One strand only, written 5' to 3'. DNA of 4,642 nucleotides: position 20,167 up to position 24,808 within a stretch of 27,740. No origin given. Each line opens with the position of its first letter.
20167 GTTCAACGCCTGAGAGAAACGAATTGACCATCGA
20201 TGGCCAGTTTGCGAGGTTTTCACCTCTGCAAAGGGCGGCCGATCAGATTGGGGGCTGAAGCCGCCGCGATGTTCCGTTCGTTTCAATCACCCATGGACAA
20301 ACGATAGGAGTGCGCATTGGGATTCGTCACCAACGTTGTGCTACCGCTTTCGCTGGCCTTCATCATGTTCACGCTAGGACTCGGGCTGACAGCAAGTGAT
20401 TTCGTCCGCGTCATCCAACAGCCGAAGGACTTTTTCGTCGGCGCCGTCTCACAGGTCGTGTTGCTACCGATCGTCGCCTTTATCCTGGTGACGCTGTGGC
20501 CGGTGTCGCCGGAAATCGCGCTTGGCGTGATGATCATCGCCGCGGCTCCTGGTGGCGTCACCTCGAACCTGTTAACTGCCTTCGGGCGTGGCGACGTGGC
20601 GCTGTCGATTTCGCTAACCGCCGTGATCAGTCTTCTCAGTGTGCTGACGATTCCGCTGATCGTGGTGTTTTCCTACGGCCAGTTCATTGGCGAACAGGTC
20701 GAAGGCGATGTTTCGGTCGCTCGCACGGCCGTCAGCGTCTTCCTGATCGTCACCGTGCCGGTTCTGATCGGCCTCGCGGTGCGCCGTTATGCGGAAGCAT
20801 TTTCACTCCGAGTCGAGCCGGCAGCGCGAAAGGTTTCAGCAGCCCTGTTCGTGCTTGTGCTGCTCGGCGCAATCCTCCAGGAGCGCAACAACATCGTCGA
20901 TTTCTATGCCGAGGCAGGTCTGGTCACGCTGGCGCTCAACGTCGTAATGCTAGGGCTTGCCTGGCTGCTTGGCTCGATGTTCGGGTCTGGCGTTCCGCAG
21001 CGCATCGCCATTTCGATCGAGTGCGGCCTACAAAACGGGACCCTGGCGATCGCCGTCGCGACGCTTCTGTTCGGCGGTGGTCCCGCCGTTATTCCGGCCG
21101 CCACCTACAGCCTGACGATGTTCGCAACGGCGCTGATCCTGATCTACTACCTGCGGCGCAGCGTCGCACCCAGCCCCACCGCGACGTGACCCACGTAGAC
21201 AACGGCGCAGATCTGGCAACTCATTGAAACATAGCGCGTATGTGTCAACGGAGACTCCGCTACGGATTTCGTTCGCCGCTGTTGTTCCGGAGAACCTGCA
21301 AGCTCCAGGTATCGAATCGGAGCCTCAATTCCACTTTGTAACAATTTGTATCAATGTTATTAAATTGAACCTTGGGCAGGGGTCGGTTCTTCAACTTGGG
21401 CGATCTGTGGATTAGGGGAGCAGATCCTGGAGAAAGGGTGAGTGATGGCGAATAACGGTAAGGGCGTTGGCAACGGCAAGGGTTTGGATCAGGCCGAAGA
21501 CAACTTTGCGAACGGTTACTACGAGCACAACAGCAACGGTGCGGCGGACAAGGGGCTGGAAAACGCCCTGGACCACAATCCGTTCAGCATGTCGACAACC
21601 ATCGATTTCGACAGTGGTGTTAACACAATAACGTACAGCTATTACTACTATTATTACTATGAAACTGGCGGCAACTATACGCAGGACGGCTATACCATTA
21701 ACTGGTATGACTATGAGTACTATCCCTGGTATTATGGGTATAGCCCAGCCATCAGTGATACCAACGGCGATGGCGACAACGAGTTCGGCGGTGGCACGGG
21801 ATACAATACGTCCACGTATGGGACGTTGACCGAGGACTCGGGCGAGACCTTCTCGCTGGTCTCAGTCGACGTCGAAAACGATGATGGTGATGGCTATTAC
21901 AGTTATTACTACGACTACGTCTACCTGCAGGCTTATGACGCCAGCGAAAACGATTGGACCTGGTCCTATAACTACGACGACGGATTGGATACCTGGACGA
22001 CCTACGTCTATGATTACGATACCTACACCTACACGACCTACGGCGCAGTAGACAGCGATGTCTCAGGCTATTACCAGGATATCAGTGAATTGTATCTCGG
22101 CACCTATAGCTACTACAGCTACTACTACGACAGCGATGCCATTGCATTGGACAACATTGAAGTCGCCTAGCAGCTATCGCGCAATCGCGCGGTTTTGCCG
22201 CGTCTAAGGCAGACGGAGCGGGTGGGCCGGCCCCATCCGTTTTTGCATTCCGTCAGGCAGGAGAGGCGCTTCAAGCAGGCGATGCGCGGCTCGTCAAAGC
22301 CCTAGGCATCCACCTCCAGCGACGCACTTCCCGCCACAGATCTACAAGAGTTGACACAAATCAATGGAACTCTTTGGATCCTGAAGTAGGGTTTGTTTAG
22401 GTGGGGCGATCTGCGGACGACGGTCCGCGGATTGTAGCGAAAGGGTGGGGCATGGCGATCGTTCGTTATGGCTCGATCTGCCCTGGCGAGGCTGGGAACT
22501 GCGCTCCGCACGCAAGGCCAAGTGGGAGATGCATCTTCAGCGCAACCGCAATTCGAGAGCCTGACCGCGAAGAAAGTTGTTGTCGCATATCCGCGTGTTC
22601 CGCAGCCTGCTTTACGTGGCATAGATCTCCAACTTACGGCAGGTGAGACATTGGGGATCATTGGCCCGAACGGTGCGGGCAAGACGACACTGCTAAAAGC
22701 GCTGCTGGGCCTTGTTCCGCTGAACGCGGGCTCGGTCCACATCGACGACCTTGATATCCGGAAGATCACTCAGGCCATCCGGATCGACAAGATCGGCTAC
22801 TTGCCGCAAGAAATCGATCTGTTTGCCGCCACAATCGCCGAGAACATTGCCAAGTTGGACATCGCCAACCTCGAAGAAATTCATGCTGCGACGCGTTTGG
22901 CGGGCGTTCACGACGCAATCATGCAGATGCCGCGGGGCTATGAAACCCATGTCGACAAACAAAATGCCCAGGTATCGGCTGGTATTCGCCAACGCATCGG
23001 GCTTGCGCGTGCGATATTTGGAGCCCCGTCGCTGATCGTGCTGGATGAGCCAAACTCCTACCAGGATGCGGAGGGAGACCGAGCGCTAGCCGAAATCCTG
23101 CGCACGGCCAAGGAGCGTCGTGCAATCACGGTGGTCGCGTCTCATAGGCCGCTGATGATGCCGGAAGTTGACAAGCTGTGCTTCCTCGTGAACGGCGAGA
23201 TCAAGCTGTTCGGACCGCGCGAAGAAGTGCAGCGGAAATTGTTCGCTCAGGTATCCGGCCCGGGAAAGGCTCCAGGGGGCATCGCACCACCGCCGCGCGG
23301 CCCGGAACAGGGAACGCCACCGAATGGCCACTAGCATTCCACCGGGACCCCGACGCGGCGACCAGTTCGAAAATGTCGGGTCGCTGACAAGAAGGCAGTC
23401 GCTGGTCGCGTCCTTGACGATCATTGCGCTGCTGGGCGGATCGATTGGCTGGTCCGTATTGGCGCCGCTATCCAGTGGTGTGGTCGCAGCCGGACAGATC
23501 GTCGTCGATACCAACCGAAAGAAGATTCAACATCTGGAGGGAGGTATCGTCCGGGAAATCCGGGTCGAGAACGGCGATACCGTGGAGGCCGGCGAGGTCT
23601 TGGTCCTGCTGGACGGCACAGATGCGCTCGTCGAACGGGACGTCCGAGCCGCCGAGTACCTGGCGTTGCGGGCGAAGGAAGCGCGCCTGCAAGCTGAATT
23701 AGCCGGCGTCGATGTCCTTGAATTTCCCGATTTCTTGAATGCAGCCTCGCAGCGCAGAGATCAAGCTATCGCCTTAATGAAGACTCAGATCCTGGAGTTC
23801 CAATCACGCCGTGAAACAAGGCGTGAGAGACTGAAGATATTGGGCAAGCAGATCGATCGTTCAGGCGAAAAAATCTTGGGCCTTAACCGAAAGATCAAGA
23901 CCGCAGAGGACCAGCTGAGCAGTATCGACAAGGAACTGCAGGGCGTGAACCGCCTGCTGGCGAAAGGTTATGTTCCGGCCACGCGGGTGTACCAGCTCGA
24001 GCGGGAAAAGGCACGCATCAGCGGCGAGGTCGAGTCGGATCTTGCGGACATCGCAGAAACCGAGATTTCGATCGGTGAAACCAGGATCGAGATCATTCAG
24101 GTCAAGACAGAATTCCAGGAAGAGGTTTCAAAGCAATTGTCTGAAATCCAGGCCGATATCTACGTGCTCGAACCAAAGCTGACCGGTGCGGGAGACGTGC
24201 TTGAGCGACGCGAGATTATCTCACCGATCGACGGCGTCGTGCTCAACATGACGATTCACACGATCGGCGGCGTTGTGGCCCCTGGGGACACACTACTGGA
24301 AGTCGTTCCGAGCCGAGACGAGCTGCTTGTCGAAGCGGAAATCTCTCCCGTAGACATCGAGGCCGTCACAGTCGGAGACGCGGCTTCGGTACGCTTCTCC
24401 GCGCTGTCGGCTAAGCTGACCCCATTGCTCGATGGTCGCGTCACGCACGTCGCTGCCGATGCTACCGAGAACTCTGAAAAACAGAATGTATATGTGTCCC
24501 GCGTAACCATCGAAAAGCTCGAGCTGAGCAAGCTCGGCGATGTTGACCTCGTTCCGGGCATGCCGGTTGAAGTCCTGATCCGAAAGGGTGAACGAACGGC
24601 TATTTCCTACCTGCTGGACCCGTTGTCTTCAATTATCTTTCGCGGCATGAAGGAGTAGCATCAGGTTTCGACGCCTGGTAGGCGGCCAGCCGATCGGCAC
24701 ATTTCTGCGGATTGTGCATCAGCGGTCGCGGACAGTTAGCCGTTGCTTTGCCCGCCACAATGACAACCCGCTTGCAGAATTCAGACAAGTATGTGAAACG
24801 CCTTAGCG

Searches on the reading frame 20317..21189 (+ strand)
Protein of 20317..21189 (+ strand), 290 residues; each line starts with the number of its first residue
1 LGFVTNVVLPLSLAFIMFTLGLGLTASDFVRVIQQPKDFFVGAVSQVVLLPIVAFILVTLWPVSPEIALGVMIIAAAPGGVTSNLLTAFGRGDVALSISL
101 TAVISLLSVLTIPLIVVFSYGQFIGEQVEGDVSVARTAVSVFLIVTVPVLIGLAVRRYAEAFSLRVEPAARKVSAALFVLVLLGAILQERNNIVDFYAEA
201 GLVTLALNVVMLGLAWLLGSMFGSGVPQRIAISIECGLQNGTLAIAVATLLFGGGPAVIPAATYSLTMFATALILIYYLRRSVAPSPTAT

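Call 9: search_protein_families(library=ncbifam, proteins=[window:20317-21189:+], max_evalue=0.01)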
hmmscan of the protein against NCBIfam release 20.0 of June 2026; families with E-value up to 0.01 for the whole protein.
window:20317-21189:+ (290 aa): 3 families
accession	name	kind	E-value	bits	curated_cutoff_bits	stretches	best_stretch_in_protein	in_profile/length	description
TIGR00841.1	bass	subfamily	3.2e-53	181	326.3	1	5-281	36-306/321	bile acid:sodium symporter family transporter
NF047939.1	PantTportPanS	equivalog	8.4e-28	97.9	400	1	11-269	35-286/299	ketopantoate/pantoate/pantothenate transporter PanS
TIGR03845.1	sulfopyru_alph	equivalog_domain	0.0018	18.2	147.95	1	96-158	71-133/160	sulfopyruvate decarboxylase subunit alpha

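Call 10: search_protein_families(library=pfam, proteins=[window:20317-21189:+], max_evalue=0.001)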
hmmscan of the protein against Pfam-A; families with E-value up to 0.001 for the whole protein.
window:20317-21189:+ (290 aa): 2 families
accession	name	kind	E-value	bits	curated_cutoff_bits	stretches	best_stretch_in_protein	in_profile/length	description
PF01758.21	SBF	-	1.4e-33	116.7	24.3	1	11-195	2-190/191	Sodium Bile acid symporter family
PF13593.11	SBF_like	-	2.2e-14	53.9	25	1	13-278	37-310/313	SBF-like CPA transporter family (DUF4137)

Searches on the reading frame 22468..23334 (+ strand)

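Call 9: search_protein_families(library=ncbifam, proteins=[window:22468-23334:+], max_evalue=0.01)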
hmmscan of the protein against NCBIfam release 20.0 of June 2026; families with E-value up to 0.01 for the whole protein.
window:22468-23334:+ (288 aa): 191 families (the best 25 are shown)
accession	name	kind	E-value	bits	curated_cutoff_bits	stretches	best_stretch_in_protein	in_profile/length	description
TIGR01842.1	type_I_sec_PrtD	subfamily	6.2e-75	252.8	510.15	1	4-258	289-544/544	type I secretion system permease/ATPase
TIGR03375.1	type_I_sec_LssB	subfamily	9.6e-56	189.4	693.1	1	31-258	465-692/696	type I secretion system permease/ATPase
TIGR02857.1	CydD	equivalog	1.8e-49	169.1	435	1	4-238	292-527/529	thiol reductant ABC exporter subunit CydD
TIGR02868.1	CydC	equivalog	4.1e-45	154.4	329.05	1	2-227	300-529/530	thiol reductant ABC exporter subunit CydC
TIGR02204.1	MsbA_rel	hypoth_equivalog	9.9e-40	136.7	780.4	1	29-254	335-561/576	ABC transporter, permease/ATP-binding protein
TIGR00958.1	3a01208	subfamily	4.1e-39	134.5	874.6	1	35-253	482-699/711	antigen peptide transporter 2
TIGR01846.1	type_I_sec_HlyB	subfamily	8.6e-39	133.4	725.55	1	4-254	426-678/694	type I secretion system permease/ATPase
TIGR03796.1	NHLM_micro_ABC1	equivalog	2.8e-38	131.6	853.3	1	33-255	479-699/710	NHLP family bacteriocin export ABC transporter peptidase/permease/ATPase subunit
NF008379.0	PRK11174.1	equivalog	6.5e-37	127.5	684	1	16-255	334-571/588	heme ABC transporter permease/ATP-binding protein CydD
TIGR02203.1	MsbA_lipidA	equivalog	8.2e-36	123.6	602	1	32-253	332-554/572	lipid A export permease/ATP-binding protein MsbA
NF010178.0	PRK13657.1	equivalog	2.7e-35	121.9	733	1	37-253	340-555/588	glucan ABC transporter ATP-binding protein/ permease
NF008055.0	PRK10789.1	equivalog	6.9e-35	120.5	845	1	5-255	307-558/590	SmdA family multidrug ABC transporter permease/ATP-binding protein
NF052233.1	CphA_assoc_ABC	equivalog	9.4e-35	120.1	880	1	48-255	523-730/766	cyanophycin metabolism-associated ABC transporter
NF008381.0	PRK11176.1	equivalog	2.5e-33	115.3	867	1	31-254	341-565/582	lipid A ABC transporter ATP-binding protein/permease MsbA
TIGR03797.1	NHLM_micro_ABC2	equivalog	4.6e-33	114.6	709.4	1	33-254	453-671/686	NHLP bacteriocin export ABC transporter permease/ATPase subunit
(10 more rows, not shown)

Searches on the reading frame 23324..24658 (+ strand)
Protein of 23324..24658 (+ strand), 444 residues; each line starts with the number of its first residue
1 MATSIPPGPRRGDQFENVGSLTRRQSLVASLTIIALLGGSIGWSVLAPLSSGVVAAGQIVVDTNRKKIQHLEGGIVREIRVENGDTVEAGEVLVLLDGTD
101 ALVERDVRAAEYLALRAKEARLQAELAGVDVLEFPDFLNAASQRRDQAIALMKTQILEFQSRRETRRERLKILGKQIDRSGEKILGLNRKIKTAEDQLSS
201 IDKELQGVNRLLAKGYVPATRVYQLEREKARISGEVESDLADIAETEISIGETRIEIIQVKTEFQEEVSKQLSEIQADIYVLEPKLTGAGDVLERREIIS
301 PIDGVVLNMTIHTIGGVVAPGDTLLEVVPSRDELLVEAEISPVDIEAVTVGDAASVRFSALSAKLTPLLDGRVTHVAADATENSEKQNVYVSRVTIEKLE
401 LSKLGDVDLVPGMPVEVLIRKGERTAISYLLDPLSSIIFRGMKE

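Call 9: search_protein_families(library=ncbifam, proteins=[window:23324-24658:+], max_evalue=0.01)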
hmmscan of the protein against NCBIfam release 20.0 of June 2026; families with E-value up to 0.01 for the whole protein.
window:23324-24658:+ (444 aa): 18 families
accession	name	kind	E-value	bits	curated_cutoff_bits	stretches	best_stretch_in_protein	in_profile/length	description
TIGR01843.1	type_I_hlyD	subfamily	3.8e-111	372.1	208.65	1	25-444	3-421/422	HlyD family type I secretion periplasmic adaptor subunit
TIGR00998.1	8a0101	subfamily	1.1e-16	60.7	390.8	1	31-377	7-282/334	EmrA/EmrK family multidrug efflux transporter periplasmic adaptor subunit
TIGR01730.1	RND_mfp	subfamily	2.1e-14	53.3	94.9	2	271-392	110-226/322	efflux RND transporter periplasmic adaptor subunit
TIGR02971.1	heterocyst_DevB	subfamily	3e-12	46.6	129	1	145-376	53-278/327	ABC exporter membrane fusion protein, DevB family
TIGR03794.1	NHLM_micro_HlyD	equivalog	1.6e-09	37.2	156.2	1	24-378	17-338/421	NHLP bacteriocin system secretion protein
NF011715.0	PRK15136.1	equivalog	1.9e-09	36.7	563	2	290-356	210-274/390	multidrug efflux MFS transporter periplasmic adaptor subunit EmrA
TIGR01000.1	bacteriocin_acc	subfamily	1.4e-07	30.8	258.85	1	237-432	257-451/457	bacteriocin secretion accessory protein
NF007785.0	PRK10476.1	equivalog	5.1e-06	25.5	376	1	190-378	122-286/347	multidrug transporter subunit MdtN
NF038010.1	ABC_adapt_DarC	equivalog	0.002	16.9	450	0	255-323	189-257/417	darobactin export ABC transporter periplasmic adaptor subunit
TIGR02168.1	SMC_prok_B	equivalog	0.0033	15.2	567.35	1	139-276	741-881/1181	chromosome segregation protein SMC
TIGR01348.1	PDHac_trf_long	equivalog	0.0051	15.4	552.1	1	71-111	48-88/587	dihydrolipoyllysine-residue acetyltransferase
NF008814.0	PRK11854.1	equivalog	0.0052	15.3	722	1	72-121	50-99/637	pyruvate dehydrogenase complex dihydrolipoyllysine-residue acetyltransferase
TIGR04523.1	Mplasa_alph_rch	subfamily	0.0052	14.8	270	1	144-212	486-554/745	helix-rich protein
NF005457.0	PRK07051.1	equivalog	0.006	16.7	87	0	66-96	48-78/80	acetyl-CoA carboxylase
NF033930.1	pneumo_PspA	exception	0.0065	15.2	850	1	152-287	176-311/659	pneumococcal surface protein A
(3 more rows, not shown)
